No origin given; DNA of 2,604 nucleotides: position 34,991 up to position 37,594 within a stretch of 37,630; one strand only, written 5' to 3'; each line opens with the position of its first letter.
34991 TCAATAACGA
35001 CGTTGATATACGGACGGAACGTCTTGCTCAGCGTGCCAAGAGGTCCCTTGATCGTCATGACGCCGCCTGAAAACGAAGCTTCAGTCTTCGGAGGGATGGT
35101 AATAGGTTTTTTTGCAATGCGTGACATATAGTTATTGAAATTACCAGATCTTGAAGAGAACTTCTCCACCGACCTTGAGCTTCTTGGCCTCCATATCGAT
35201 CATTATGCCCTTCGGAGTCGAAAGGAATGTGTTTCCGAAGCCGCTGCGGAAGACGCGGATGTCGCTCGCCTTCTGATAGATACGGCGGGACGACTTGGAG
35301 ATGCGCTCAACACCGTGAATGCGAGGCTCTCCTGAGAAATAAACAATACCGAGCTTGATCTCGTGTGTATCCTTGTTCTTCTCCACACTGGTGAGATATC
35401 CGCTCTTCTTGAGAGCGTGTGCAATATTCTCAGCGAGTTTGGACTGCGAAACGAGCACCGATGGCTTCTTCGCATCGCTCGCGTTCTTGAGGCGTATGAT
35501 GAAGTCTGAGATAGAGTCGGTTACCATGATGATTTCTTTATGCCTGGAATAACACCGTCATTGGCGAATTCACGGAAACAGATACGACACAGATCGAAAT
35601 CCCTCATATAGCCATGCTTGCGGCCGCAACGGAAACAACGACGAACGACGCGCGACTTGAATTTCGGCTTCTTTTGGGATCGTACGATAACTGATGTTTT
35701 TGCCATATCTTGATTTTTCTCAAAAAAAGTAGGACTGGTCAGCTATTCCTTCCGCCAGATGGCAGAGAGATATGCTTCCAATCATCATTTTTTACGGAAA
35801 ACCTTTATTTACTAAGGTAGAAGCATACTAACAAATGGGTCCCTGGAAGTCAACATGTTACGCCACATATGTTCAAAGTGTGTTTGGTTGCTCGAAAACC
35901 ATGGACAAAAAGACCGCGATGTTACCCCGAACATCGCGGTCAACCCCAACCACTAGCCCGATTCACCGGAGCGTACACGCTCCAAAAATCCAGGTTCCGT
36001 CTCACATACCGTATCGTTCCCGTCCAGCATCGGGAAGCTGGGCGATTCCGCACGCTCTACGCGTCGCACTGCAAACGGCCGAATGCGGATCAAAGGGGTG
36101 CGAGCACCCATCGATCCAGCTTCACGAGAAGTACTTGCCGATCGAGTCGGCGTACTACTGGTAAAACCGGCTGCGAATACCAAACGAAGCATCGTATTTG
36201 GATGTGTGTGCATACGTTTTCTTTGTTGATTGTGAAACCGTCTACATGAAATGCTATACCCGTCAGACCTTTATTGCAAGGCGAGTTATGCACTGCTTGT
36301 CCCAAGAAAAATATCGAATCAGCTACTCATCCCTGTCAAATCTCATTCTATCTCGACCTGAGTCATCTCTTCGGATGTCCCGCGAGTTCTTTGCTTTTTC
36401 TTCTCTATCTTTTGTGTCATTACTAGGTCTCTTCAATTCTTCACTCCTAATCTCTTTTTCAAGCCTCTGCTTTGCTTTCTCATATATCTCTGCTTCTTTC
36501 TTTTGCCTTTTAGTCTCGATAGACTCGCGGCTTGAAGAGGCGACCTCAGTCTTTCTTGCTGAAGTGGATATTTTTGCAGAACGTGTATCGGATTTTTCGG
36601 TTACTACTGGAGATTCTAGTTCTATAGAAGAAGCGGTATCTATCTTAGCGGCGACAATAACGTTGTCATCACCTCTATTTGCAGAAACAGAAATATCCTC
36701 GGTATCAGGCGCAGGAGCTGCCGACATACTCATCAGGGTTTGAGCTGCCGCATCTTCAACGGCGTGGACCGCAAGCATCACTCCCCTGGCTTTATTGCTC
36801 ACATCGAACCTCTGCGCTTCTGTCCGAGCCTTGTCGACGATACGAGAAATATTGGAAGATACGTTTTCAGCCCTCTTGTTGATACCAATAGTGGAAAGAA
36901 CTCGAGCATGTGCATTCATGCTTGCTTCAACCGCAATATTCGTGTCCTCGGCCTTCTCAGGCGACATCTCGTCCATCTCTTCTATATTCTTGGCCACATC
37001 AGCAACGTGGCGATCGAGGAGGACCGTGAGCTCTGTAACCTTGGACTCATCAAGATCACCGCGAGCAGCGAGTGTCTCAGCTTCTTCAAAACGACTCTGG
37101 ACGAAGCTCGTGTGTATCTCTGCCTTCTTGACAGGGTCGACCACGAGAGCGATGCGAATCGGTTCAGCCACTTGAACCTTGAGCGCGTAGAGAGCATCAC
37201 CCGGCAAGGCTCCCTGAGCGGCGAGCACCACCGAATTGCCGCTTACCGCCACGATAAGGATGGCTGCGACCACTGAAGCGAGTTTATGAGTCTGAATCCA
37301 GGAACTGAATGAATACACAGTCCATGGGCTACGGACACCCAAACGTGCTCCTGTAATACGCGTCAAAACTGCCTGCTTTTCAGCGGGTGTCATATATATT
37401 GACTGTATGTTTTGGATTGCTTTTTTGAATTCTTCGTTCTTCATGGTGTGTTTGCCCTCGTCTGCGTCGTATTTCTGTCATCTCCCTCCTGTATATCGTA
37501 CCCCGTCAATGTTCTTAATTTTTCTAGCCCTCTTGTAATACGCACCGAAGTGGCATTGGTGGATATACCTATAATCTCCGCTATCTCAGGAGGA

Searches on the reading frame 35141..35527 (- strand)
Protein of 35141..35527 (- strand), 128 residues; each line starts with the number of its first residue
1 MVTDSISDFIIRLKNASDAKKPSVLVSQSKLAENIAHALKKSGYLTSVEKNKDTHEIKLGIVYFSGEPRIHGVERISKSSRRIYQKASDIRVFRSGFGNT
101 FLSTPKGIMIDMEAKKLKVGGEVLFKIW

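Call 13: find_encoding_contigs(protein=window:35141-35527:-, flank=6000, max_places=10)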
Protein window:35141-35527:- (128 aa): 5 contigs read that carry it; 3 places shown.
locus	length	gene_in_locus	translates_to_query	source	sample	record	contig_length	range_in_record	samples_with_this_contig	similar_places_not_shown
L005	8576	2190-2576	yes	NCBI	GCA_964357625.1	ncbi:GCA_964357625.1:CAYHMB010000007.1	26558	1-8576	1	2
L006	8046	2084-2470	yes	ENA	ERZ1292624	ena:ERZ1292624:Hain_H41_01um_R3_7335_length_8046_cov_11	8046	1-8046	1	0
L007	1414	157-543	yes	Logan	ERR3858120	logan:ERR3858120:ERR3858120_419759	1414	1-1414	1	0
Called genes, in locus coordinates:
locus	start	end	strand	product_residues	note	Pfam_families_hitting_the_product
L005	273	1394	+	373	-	PF18915:DUF5667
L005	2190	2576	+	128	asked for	PF00410:Ribosomal_S8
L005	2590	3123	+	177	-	PF00347:Ribosomal_L6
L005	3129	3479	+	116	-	PF00861:Ribosomal_L18p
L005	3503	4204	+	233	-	PF00333:Ribosomal_S5, PF03719:Ribosomal_S5_C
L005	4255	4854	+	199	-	PF00828:Ribosomal_L27A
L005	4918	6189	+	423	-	PF00344:SecY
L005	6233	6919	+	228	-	PF00318:Ribosomal_S2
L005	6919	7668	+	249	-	PF00889:EF_TS, PF25025:EF-Ts_N (weak)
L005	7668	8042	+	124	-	-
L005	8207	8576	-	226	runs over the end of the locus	-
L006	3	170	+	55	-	?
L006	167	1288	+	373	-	PF18915:DUF5667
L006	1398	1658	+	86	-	-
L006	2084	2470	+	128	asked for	PF00410:Ribosomal_S8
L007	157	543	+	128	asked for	PF00410:Ribosomal_S8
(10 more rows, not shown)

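Call 15: find_related_loci(query=window:35141-35527:-, collection=genome_contigs, flank=4000)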
Query window:35141-35527:- (128 aa) in genome_contigs; peptide patterns used: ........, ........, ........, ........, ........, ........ (x = any residue, [..] = any of these).
263 stretches matched a pattern; 28 encode a relative of the query (tblastn E <= 1e-3); 28 distinct loci.
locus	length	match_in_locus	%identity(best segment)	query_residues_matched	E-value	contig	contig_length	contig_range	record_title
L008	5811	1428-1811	87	1-128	7e-73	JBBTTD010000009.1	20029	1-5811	MAG: Patescibacteria group bacterium isolate H41-bin002_1 H41_bin002_1_000000000009, whole genome shotgun sequence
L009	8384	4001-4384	82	1-128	6e-70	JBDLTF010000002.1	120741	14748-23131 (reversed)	MAG: Candidatus Parcubacteria bacterium isolate lajara_2019_sw_WHONDRS-S19S_0034_A_bin.6 scaffold_000008, whole genome s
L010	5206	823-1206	81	1-128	6e-69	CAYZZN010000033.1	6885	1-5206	MAG TPA_asm: uncultured Candidatus Saccharibacteria bacterium isolate SRP286056_co1_697 genome assembly, contig: NODE_15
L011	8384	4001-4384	79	1-128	5e-68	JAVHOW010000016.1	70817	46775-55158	MAG: Candidatus Paceibacterota bacterium isolate auto_41_21 WB_2019_0_2um_70_length_70817_cov_11, whole genome shotgun s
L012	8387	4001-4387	78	1-128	7e-68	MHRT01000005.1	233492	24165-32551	MAG: Candidatus Taylorbacteria bacterium RIFCSPHIGHO2_12_FULL_45_16 rifcsphigho2_12_scaffold_21, whole genome shotgun se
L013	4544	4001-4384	80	1-128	4e-67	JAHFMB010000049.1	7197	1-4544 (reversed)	MAG: Candidatus Taylorbacteria bacterium isolate nzgw447 NODE_19443_length_7198_cov_2.862088, whole genome shotgun seque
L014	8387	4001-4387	79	1-128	3e-66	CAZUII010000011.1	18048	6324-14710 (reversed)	MAG TPA_asm: uncultured Candidatus Saccharibacteria bacterium isolate SRP342105_co1_365 genome assembly, contig: NODE_41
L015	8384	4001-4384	80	1-128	1e-65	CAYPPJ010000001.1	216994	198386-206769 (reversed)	MAG TPA_asm: uncultured Candidatus Saccharibacteria bacterium isolate SRP278252_co2_123 genome assembly, contig: NODE_48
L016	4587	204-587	77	1-128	5e-65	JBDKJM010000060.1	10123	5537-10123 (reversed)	MAG: Candidatus Parcubacteria bacterium isolate guil_2019_sw_WHONDRS-S19S_0049_B_bin.22 scaffold_1501469, whole genome s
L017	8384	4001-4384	84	1-128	2e-64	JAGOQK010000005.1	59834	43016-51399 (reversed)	MAG: Candidatus Paceibacterota bacterium isolate Gw_Eff_bin_108 Gw_Eff_739_length_59834_cov_5.835815, whole genome shotg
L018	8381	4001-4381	76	1-126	2e-62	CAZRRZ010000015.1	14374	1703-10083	MAG TPA_asm: uncultured Candidatus Saccharibacteria bacterium isolate SRP286056_co2_115 genome assembly, contig: NODE_67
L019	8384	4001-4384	75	1-128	3e-62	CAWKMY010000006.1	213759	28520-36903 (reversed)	MAG: uncultured bacterium isolate MFD01223.bin.2.47 genome assembly, contig: contig_8201, whole genome shotgun sequence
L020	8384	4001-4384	76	1-128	2e-62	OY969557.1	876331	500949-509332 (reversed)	MAG: uncultured bacterium isolate MFD09286.bin.c.8 genome assembly, chromosome: 1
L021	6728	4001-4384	75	1-128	1e-60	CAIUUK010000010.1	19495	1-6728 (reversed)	uncultured bacterium isolate VK3_bin-1048 genome assembly, contig: bin-1048:10/69, whole genome shotgun sequence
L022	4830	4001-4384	71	1-128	3e-60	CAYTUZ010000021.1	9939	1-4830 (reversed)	MAG TPA_asm: uncultured Candidatus Saccharibacteria bacterium isolate binchicken_co50_16 genome assembly, contig: NODE_8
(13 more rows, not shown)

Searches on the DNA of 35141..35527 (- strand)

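Call 71: search_rna_families(sources=[L009, L017, L038, L041], threshold=evalue, max_evalue=1)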
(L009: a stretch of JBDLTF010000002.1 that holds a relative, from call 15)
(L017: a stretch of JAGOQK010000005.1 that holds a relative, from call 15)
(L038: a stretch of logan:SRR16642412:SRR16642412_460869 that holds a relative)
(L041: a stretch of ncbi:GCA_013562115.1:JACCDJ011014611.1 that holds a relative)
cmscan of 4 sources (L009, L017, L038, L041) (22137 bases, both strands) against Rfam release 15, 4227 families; matches with E-value up to 1: 6.
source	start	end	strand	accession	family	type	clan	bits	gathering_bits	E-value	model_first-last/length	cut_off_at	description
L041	444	535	+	RF03316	mir-1263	Gene; miRNA;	-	56.9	95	7e-09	1-84/84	no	mir-1263 microRNA precursor family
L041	448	531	-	RF03986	mir-6095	Gene; miRNA;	-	44.8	100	7.2e-06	1-83/83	no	mir-6095 microRNA precursor family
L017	3473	3652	-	RF04120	MIR5998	Gene; miRNA;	-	43.7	180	1.8e-06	1-173/173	no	MIR5998 microRNA precursor family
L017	3476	3654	+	RF04120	MIR5998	Gene; miRNA;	-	42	180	4.9e-06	1-173/173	no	MIR5998 microRNA precursor family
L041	460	521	+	RF04044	mir-7939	Gene; miRNA;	-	37.9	75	7.9e-05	1-61/61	no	mir-7939 microRNA precursor family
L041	329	513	+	RF02760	sR035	Gene; sRNA;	-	18.6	233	0.35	1-206/206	no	sR035 sRNA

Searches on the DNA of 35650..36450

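Call 4: search_rna_families(source=window, start=35650, end=36450, threshold=evalue, max_evalue=10, show_alignments=3)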
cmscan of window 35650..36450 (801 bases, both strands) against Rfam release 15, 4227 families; matches with E-value up to 10: 2.
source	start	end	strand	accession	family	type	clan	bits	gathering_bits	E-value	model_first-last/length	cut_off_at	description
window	36317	36371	-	RF01141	sR18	Gene; snRNA; snoRNA; CD-box;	-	17.4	45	0.25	1-56/56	no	Small nucleolar RNA sR18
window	35802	35817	-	RF01095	PK-CuYV_BPYV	Cis-reg;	-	15.3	60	8.3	1-56/56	no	3'-terminal pseudoknot of CuYV/BPYV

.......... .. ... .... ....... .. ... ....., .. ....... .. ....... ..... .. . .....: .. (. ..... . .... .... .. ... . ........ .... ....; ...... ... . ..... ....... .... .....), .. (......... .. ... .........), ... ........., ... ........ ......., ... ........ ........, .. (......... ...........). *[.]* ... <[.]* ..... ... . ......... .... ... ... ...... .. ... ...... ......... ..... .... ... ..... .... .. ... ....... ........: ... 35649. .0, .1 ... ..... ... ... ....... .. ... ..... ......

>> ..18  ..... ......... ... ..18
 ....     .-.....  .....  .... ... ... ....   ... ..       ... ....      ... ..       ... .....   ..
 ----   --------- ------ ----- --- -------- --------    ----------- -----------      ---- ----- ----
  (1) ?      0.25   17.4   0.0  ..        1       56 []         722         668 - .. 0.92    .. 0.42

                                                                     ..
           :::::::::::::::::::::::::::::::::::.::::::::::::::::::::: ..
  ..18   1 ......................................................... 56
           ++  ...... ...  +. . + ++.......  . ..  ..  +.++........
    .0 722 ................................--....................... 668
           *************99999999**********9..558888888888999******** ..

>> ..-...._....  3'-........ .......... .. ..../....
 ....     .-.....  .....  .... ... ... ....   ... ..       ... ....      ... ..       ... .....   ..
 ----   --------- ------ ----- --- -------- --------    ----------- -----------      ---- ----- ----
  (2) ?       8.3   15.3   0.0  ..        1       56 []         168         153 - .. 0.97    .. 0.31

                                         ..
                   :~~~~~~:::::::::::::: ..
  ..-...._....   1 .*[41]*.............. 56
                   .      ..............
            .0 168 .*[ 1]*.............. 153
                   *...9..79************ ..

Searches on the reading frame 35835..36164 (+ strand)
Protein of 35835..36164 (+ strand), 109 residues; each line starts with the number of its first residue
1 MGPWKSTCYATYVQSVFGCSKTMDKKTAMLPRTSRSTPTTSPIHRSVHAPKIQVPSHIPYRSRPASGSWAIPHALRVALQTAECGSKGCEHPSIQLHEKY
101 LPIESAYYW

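Call 11: search_protein_families(library=pfam, proteins=[window:35835-36164:+], max_evalue=1)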
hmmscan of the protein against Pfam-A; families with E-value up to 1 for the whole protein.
window:35835-36164:+ (109 aa): 0 families

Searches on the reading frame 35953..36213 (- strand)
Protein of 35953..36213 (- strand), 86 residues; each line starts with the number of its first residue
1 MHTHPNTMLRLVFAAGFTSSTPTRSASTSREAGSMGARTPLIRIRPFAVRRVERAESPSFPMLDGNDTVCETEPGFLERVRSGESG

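Call 11: search_protein_families(library=pfam, proteins=[window:35953-36213:-], max_evalue=1)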
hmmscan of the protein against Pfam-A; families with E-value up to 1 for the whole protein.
window:35953-36213:- (86 aa): 0 families

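Call 14: find_homologous_proteins(query=window:35953-36213:-, max_evalue=0.01)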
Query window:35953-36213:- (86 aa): 1 proteins with E <= 0.01 among 1 candidates.
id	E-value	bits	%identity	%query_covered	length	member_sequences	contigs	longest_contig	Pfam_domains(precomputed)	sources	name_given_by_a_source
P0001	2.2e-48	179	99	100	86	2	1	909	-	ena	-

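Call 61: search_protein_families(library=ncbifam, proteins=[window:35953-36213:-], max_evalue=1)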
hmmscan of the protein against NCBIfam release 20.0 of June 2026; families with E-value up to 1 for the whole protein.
window:35953-36213:- (86 aa): 0 families

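Call 72: find_encoding_contigs(protein=P0001, flank=1000, max_places=5)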
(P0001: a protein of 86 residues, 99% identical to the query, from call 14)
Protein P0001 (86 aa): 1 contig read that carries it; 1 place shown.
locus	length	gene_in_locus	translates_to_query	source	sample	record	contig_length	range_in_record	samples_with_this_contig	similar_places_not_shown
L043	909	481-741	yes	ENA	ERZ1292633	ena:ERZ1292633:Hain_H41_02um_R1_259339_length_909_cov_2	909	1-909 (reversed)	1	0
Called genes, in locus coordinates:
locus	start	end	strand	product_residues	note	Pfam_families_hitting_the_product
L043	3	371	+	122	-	?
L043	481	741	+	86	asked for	-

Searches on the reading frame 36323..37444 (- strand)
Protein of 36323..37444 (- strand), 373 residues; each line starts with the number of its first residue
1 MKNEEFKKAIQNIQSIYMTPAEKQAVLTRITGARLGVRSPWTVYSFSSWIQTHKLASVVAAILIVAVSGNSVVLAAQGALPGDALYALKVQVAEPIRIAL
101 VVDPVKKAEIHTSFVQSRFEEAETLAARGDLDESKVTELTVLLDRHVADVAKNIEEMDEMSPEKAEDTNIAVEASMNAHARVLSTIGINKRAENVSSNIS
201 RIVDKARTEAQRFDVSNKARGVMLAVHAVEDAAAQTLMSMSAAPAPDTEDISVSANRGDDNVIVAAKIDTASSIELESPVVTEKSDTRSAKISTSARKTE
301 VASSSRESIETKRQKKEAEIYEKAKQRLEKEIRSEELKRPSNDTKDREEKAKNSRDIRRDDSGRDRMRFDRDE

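Call 11: search_protein_families(library=pfam, proteins=[window:36323-37444:-], max_evalue=1)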
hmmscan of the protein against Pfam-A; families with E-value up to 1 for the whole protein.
window:36323-37444:- (373 aa): 2 families
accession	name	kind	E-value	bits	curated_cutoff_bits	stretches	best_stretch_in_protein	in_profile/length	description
PF18915.5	DUF5667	-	1.9e-10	41.4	27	1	78-174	1-80/99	Domain of unknown function (DUF5667)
PF13630.11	SdpI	-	0.0013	19.3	28.2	1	35-72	8-45/71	SdpI/YfhL protein family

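Call 12: find_encoding_contigs(protein=window:36323-37444:-, flank=6000, max_places=10)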
Protein window:36323-37444:- (373 aa): 6 contigs read that carry it; 4 places shown.
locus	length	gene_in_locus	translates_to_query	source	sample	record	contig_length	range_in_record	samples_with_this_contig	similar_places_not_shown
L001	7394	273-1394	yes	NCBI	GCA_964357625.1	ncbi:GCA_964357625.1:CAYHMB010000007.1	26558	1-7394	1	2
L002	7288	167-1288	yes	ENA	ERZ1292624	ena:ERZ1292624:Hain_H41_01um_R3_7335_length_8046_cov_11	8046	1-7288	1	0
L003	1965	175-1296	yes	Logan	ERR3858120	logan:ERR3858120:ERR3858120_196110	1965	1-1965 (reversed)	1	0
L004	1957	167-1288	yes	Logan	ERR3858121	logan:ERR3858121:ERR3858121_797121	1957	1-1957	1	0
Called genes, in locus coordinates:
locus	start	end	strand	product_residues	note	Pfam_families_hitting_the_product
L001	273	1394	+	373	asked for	PF18915:DUF5667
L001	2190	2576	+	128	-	PF00410:Ribosomal_S8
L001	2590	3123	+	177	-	PF00347:Ribosomal_L6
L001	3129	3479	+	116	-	PF00861:Ribosomal_L18p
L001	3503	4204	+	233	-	PF00333:Ribosomal_S5, PF03719:Ribosomal_S5_C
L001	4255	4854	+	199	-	PF00828:Ribosomal_L27A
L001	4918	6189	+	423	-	PF00344:SecY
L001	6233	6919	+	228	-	PF00318:Ribosomal_S2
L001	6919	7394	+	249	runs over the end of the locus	PF00889:EF_TS, PF25025:EF-Ts_N (weak)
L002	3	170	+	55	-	?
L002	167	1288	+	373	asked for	PF18915:DUF5667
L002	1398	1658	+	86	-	-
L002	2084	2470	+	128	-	PF00410:Ribosomal_S8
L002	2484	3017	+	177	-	PF00347:Ribosomal_L6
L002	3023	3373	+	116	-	PF00861:Ribosomal_L18p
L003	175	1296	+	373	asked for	PF18915:DUF5667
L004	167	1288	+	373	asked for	PF18915:DUF5667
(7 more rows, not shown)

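Call 27: find_related_loci(query=A3, collection=metagenome_contigs, flank=3500)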
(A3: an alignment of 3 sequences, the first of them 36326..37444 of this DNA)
Query A3 (373 aa) in metagenome_contigs; peptide patterns used: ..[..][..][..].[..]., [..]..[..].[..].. (x = any residue, [..] = any of these).
534 stretches matched a pattern; 2 encode a relative of the query (tblastn E <= 1e-3); 2 distinct loci.
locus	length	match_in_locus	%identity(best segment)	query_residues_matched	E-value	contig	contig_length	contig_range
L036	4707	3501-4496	51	1-344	1e-99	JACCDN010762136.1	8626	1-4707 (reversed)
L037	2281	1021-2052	51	1-338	1e-101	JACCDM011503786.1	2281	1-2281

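Call 61: search_protein_families(library=ncbifam, proteins=[window:36323-37444:-], max_evalue=1)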
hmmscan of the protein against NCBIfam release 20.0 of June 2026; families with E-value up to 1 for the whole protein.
window:36323-37444:- (373 aa): 1 family
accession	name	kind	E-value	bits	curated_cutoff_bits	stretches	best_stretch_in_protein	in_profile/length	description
NF005730.0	PRK07546.1-4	equivalog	0.0083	15.6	222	1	72-133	63-122/207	hypothetical protein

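Call 74: find_homologous_proteins(query=window:36326-37444:-, max_evalue=1e-30)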
Query window:36326-37444:- (373 aa): 13 proteins with E <= 1e-30 among 8000 candidates.
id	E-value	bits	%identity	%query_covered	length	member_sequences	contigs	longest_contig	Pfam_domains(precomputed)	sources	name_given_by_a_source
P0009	1.5e-212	722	100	95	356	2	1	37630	PF18915.6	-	-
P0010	1.3e-84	302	51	91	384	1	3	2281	PF18915.6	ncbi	-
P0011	2.2e-79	285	46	95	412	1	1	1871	PF18915.6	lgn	-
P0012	4.9e-76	274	51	88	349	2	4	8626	PF18915.6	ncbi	-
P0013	8.3e-72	260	43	95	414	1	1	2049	PF18915.6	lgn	-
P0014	1.1e-70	257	46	91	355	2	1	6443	PF18915.6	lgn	-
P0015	2.7e-69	252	46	86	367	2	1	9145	PF18915.6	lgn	-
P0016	7.7e-50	188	50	51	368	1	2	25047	PF18915.6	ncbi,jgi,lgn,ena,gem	-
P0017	3.3e-44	170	35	88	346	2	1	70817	PF18915.6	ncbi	-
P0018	4.3e-44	169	48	51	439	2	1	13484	PF18915.6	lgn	-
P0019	1.0e-43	168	48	51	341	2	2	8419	PF18915.6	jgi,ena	-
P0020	3.1e-38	150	34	70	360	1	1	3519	PF18915.6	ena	-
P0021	3.8e-38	150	48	46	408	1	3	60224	PF18915.6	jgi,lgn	jgi:hypothetical protein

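Call 75: find_encoding_contigs(protein=P0014, flank=2500, max_places=3)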
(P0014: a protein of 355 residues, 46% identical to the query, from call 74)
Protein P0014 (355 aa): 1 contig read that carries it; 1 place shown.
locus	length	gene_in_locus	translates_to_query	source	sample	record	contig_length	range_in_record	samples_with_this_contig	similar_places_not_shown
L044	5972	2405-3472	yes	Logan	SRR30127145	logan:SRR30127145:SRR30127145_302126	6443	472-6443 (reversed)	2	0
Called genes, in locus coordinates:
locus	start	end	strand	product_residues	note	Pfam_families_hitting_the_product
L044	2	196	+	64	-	?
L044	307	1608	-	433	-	PF16656:Pur_ac_phosph_N, PF28407:Ig_ANOS1 (faint), PF00041:fn3 (faint), PF25059:FN3_DSCAM-DSCAML_C (faint), PF16656:Pur_ac_phosph_N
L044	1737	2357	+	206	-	PF04542:Sigma70_r2, PF04545:Sigma70_r4 (weak), PF08281:Sigma70_r4_2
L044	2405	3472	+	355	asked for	PF18915:DUF5667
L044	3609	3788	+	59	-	-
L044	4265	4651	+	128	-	PF00410:Ribosomal_S8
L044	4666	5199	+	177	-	PF00347:Ribosomal_L6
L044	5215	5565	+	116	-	PF00861:Ribosomal_L18p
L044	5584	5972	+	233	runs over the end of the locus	PF00333:Ribosomal_S5, PF03719:Ribosomal_S5_C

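Call 76: find_encoding_contigs(protein=P0015, flank=2500, max_places=3)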
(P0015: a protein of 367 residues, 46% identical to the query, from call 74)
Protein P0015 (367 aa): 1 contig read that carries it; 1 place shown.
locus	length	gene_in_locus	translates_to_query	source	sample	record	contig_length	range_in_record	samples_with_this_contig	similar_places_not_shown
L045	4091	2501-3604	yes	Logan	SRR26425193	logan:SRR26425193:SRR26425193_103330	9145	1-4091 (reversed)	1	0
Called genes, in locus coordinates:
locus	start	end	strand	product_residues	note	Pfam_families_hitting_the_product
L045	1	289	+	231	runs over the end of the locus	PF18916:Lycopene_cyc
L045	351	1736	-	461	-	PF00041:fn3 (faint), PF16655:PhoD_N (faint), PF16656:Pur_ac_phosph_N, PF24489:Ig_J_second (faint), PF16656:Pur_ac_phosph_N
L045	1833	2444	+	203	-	PF04542:Sigma70_r2, PF08281:Sigma70_r4_2, PF04545:Sigma70_r4 (weak)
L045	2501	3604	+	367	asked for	PF18915:DUF5667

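Call 77: find_encoding_contigs(protein=P0011, flank=2500, max_places=3)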
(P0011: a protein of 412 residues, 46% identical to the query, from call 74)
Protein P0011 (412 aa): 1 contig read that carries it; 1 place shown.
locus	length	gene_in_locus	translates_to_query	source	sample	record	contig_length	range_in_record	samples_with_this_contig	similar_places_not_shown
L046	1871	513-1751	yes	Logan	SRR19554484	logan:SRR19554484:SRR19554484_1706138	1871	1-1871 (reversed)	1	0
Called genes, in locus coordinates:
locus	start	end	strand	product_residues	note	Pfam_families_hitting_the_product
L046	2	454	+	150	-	?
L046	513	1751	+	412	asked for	PF18915:DUF5667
